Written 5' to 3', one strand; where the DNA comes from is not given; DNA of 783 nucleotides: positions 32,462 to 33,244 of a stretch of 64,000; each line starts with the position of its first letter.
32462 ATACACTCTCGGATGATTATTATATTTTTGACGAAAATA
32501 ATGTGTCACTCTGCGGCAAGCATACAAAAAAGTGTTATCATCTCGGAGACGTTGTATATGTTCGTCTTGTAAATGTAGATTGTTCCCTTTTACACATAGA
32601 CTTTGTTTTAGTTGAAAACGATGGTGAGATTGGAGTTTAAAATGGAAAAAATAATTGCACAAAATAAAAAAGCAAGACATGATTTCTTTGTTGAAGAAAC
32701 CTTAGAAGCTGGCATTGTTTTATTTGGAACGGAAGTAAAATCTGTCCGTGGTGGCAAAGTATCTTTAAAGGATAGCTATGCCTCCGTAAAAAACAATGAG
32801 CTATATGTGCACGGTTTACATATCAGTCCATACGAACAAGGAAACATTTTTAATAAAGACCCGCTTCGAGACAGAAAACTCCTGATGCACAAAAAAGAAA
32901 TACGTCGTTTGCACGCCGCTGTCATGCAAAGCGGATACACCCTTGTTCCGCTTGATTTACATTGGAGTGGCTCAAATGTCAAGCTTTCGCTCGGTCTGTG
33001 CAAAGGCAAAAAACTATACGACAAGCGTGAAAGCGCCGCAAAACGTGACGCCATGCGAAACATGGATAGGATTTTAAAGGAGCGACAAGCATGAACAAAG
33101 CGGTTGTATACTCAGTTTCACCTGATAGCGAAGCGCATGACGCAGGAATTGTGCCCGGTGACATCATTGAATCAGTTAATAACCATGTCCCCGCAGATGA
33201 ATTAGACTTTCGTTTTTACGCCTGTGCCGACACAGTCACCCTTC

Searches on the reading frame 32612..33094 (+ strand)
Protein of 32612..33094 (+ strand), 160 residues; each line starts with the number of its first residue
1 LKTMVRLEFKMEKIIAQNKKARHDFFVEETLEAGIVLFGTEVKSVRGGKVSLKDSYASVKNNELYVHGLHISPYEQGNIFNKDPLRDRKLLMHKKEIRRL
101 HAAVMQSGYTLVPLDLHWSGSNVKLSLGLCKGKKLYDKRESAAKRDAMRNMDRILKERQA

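Call 41: search_protein_families(library=pfam, proteins=[window:32612-33094:+], max_evalue=0.001)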
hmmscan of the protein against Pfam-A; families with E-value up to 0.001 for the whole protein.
window:32612-33094:+ (160 aa): 1 family
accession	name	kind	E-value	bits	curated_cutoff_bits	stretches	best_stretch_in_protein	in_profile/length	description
PF01668.23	SmpB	-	7e-61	204.8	27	1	15-156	1-142/143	SmpB protein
